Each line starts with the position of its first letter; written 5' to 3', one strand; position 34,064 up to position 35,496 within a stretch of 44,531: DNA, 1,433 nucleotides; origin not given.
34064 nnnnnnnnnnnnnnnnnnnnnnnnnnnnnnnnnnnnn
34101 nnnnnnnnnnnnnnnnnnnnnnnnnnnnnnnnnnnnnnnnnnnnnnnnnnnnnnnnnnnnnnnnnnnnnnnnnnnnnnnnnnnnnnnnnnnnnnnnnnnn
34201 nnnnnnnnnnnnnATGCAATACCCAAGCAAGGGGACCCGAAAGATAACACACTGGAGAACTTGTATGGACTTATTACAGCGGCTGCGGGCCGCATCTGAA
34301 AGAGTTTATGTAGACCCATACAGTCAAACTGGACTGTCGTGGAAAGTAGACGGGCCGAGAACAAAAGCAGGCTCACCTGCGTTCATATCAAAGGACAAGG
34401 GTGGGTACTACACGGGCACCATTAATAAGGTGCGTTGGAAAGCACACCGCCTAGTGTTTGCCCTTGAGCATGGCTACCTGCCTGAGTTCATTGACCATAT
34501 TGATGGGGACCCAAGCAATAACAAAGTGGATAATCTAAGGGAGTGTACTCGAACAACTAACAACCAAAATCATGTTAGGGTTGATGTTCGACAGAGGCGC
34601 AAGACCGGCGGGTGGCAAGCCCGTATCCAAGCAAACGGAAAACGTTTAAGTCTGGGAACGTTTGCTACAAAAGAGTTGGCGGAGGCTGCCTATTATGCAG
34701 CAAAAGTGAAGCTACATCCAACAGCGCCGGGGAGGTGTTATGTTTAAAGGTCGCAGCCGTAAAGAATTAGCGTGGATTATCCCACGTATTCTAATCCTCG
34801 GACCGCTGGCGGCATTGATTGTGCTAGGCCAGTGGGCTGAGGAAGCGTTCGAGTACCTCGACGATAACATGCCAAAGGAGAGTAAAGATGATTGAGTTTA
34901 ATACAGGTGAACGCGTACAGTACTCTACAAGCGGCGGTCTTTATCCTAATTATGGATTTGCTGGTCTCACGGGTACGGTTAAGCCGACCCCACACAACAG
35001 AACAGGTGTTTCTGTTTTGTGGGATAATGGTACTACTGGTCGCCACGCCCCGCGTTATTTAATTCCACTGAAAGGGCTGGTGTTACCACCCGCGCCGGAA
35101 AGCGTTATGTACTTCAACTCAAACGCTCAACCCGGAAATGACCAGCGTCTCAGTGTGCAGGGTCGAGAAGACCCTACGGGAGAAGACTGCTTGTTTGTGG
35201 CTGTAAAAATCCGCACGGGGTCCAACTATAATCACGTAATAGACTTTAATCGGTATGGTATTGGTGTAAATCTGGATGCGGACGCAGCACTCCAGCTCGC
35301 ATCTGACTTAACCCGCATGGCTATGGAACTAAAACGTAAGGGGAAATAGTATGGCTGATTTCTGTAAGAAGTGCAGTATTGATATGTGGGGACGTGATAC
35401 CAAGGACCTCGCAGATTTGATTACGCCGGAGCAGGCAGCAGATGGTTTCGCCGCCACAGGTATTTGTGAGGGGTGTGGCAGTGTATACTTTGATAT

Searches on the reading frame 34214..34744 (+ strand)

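Call 25: search_protein_families(library=phrogs, proteins=[window:34214-34744:+], max_evalue=0.001)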
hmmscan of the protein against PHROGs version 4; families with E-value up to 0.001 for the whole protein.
window:34214-34744:+ (177 aa): 13 families
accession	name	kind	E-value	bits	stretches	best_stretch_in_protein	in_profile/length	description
phrog_99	-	DNA, RNA and nucleotide metabolism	8.8e-46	158.3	1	26-170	113-262/383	HNH endonuclease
phrog_59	-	DNA, RNA and nucleotide metabolism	1.9e-16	61.5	1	52-142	168-246/423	HNH endonuclease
phrog_4578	-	DNA, RNA and nucleotide metabolism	2.4e-15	57.6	1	86-170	23-117/130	HNH endonuclease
phrog_959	-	DNA, RNA and nucleotide metabolism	2.8e-12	47.6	1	59-140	38-125/138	HNH endonuclease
phrog_3593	-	DNA, RNA and nucleotide metabolism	7.7e-12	46.3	1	64-167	82-196/210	HNH endonuclease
phrog_826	-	DNA, RNA and nucleotide metabolism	3.3e-08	34.4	1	65-131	100-167/281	HNH endonuclease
phrog_13470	-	DNA, RNA and nucleotide metabolism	7.1e-07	30.5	1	103-164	79-139/152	HNH endonuclease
phrog_1492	-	DNA, RNA and nucleotide metabolism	3.4e-06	27.5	1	61-123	94-162/414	HNH endonuclease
phrog_374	-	DNA, RNA and nucleotide metabolism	4.2e-06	26.8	1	93-168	326-407/617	HNH endonuclease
phrog_953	-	DNA, RNA and nucleotide metabolism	1.7e-05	25.4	1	118-166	311-360/420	HNH endonuclease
phrog_15471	-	DNA, RNA and nucleotide metabolism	0.0003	21.7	1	57-126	10-81/183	HNH endonuclease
phrog_1891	-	DNA, RNA and nucleotide metabolism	0.00036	21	1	61-144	148-239/255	HNH endonuclease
phrog_24751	-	DNA, RNA and nucleotide metabolism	0.00049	21.3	0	134-165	23-54/65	HNH endonuclease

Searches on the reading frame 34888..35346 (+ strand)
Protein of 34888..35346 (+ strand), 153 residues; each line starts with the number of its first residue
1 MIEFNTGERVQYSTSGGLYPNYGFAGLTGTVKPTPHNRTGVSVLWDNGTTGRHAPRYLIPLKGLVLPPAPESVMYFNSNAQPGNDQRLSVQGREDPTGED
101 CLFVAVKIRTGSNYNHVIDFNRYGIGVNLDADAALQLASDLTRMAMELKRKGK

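Call 25: search_protein_families(library=phrogs, proteins=[window:34888-35346:+], max_evalue=0.001)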
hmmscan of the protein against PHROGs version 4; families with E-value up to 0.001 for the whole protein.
window:34888-35346:+ (153 aa): 2 families
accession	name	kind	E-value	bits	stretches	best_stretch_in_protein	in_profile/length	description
phrog_4317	-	unknown function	1.1e-16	62.1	1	66-153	275-355/455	-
phrog_36788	-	unknown function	2.2e-08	35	1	66-152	85-152/156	-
